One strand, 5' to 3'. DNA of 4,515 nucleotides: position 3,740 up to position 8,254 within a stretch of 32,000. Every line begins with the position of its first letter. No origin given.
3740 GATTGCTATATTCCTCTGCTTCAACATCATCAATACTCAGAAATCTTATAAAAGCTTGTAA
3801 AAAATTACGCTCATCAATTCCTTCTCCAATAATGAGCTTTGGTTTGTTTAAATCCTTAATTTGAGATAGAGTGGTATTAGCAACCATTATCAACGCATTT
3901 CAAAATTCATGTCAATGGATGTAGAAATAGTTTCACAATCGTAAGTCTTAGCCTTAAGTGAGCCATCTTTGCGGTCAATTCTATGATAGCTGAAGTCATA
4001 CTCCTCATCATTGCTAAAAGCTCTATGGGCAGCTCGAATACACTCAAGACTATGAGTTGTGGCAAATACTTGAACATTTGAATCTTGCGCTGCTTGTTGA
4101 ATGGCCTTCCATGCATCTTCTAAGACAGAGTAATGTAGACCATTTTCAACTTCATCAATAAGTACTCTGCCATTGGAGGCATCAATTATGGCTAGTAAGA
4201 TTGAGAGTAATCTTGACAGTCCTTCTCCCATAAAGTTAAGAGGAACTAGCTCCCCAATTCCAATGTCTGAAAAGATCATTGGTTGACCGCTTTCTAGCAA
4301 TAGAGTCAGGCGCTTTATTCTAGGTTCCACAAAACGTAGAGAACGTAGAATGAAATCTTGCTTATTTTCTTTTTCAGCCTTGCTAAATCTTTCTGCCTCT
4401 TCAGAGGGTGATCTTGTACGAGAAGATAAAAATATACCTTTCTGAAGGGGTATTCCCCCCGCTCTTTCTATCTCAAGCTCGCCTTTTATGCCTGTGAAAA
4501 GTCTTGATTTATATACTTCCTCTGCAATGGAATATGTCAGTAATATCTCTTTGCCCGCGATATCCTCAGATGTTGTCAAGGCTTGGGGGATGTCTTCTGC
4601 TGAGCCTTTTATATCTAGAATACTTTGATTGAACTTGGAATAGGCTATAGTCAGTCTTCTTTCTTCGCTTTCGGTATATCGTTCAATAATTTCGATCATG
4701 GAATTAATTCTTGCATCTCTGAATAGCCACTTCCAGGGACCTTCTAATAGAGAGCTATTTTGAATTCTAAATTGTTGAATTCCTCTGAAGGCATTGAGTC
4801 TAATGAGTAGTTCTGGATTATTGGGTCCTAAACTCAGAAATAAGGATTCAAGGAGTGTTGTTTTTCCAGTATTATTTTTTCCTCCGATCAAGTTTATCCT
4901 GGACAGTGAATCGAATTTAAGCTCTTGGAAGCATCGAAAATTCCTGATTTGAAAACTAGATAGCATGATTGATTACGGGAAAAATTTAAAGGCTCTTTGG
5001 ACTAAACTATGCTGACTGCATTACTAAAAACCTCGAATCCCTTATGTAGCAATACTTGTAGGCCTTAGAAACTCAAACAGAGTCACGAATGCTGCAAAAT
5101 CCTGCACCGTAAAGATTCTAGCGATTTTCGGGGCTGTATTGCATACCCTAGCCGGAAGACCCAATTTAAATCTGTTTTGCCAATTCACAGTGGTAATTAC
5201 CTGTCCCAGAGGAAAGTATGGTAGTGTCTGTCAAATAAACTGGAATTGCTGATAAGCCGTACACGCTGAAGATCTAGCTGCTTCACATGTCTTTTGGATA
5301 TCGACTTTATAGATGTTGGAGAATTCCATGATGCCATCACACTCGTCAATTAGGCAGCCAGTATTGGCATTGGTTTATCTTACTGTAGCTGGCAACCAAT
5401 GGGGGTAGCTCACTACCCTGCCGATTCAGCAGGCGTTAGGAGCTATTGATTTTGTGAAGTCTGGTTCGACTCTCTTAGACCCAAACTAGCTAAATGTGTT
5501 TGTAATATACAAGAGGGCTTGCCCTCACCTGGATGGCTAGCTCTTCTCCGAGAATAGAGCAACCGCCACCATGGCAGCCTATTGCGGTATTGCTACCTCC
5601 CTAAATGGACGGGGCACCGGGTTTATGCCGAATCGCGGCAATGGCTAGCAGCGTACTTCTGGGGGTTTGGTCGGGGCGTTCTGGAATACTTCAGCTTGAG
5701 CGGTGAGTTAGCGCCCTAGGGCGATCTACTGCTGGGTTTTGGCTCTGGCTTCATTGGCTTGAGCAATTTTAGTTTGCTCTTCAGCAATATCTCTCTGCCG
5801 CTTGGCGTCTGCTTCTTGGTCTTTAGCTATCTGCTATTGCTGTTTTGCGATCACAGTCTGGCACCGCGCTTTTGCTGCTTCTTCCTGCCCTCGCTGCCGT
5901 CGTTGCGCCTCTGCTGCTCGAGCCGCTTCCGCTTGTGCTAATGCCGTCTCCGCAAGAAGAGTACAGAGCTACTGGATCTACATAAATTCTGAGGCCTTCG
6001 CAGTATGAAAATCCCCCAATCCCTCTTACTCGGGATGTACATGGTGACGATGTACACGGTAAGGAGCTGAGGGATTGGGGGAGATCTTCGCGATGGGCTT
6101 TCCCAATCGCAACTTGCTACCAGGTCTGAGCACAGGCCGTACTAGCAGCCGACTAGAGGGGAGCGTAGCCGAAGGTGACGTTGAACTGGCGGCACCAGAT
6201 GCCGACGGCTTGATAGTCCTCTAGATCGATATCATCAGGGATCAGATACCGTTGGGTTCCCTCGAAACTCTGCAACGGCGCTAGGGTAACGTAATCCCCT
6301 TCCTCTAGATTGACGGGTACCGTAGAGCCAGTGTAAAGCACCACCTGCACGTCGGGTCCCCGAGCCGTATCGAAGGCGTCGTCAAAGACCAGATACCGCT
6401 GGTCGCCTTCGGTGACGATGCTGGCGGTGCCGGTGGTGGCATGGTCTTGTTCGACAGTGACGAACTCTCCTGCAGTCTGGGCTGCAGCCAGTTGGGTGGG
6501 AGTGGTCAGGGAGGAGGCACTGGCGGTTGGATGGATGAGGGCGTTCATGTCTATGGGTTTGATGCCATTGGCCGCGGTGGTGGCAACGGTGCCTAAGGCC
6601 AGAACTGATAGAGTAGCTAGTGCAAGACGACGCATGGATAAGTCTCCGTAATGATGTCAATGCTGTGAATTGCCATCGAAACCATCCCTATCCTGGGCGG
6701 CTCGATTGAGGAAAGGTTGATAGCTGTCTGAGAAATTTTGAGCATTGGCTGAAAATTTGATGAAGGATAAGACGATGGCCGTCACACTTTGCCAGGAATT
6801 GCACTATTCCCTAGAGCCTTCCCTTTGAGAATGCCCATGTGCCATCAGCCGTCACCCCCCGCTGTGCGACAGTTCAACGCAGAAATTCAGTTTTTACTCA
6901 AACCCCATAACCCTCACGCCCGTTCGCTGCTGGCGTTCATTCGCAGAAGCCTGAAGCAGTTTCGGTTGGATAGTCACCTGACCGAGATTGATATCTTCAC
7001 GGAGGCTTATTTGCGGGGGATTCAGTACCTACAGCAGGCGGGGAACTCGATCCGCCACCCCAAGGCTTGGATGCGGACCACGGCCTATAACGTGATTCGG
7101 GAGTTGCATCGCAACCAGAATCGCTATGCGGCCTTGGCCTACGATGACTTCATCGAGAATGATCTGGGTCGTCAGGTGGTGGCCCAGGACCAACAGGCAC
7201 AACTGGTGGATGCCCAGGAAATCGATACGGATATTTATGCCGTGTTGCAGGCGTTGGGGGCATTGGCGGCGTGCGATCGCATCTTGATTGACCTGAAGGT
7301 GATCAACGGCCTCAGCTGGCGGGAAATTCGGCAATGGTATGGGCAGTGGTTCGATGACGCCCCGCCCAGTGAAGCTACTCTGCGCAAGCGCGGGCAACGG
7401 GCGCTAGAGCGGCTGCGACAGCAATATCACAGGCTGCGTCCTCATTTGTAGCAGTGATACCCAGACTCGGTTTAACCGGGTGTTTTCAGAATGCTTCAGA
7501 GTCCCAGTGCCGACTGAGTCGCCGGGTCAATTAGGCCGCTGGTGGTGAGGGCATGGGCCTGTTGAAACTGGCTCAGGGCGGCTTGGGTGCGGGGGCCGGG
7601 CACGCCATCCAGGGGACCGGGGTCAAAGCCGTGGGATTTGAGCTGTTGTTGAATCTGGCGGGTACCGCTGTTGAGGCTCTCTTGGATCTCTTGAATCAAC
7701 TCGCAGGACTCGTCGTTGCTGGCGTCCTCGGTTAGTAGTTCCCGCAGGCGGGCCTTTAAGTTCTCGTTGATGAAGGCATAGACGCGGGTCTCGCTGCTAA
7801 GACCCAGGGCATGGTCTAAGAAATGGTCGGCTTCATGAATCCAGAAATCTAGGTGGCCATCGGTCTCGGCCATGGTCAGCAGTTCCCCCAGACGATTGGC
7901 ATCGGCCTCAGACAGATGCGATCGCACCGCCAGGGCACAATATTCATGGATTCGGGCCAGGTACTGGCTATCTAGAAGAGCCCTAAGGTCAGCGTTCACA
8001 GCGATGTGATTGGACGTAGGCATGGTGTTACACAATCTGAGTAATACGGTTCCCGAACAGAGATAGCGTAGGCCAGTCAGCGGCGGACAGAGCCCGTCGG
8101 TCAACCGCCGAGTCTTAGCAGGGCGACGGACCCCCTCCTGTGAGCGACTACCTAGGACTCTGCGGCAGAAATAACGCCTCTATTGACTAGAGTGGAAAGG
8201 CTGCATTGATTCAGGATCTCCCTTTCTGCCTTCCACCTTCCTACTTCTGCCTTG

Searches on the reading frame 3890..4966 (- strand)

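Call 56: search_protein_families(library=pfam, proteins=[window:3890-4966:-], max_evalue=0.001)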
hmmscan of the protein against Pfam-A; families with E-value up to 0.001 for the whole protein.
window:3890-4966:- (358 aa): 6 families
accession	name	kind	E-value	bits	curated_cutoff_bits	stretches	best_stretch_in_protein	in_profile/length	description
PF13175.12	AAA_15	-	5.9e-26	92.4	32.1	2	196-310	280-374/374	AAA ATPase domain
PF13304.12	AAA_21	-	4e-16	60.4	27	1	24-308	1-301/304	AAA domain, putative AbiEii toxin, Type IV TA system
PF13476.12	AAA_23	-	4.6e-11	44.2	27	1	6-137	3-132/201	AAA domain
PF02463.25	SMC_N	-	1.2e-06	28.6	40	1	2-316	2-208/220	RecF/RecN/SMC N terminal domain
PF13166.12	AAA_13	-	3.9e-06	26.3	36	0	10-40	5-34/713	AAA domain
PF00005.33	ABC_tran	-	6.6e-05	24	25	0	26-114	15-94/137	ABC transporter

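Call 81: search_protein_families(library=padloc, proteins=[window:3890-4966:-], max_evalue=0.00001)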
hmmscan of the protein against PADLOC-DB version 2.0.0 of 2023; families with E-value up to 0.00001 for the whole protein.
window:3890-4966:- (358 aa): 73 families (the best 25 are shown)
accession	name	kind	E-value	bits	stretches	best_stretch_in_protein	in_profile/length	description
PDLC02336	AbiLi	-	1.3e-61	207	1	1-358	1-340/340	AbiLi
PDLC04611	PDC-M38A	-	3.5e-60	202.5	1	1-358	1-383/383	-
PDLC04607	PDC-M38A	-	5.9e-39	132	1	3-352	385-707/715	-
PDLC04608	PDC-M38A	-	1.2e-38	131.7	1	2-358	5-366/367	-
PDLC04610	PDC-M38A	-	1.1e-30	105.2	2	209-358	210-362/362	-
PDLC04609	PDC-M38A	-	2e-26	91.1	2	1-97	1-96/371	-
PDLC02979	AriA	-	2.1e-26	91.6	2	211-310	265-373/373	-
PDLC02980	AriA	-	1.1e-22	79.4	1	24-310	1-303/304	-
PDLC04168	GajA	-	4.1e-17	60.1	1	240-312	251-324/570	-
PDLC03878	NsnB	-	5.7e-17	60.5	1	1-335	1-308/345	-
PDLC04214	HEC-02A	-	1.1e-16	59.1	1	1-148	1-142/338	-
PDLC02335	AbiLi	-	2.7e-15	54.2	1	1-320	49-246/326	AbiLi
PDLC00102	GajA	-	4.5e-15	53.1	1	3-46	4-47/532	AAA ATPase domain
PDLC04182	HEC-01A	-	5.8e-14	49.9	1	196-307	234-348/406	-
PDLC02915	ATPase-Toprim_I-B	-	6.4e-14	49.7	2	2-42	3-42/623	-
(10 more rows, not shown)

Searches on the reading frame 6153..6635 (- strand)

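Call 56: search_protein_families(library=pfam, proteins=[window:6153-6635:-], max_evalue=0.001)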
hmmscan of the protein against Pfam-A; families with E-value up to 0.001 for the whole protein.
window:6153-6635:- (160 aa): 1 family
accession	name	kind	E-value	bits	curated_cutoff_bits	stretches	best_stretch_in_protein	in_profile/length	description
PF10517.14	DM13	-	4e-29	101.8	25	1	61-160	3-105/105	Electron transfer DM13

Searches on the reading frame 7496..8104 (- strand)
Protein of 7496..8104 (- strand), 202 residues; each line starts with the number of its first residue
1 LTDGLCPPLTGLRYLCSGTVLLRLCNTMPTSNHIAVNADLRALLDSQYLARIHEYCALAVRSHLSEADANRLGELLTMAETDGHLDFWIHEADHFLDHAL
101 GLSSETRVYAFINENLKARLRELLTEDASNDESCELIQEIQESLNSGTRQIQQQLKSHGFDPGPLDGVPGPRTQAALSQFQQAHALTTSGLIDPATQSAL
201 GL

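Call 56: search_protein_families(library=pfam, proteins=[window:7496-8104:-], max_evalue=0.001)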
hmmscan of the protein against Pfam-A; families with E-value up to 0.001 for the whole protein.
window:7496-8104:- (202 aa): 1 family
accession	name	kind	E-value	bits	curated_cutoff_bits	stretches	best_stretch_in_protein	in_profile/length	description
PF01471.23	PG_binding_1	-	5e-14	52.7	23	1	147-200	4-57/57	Putative peptidoglycan binding domain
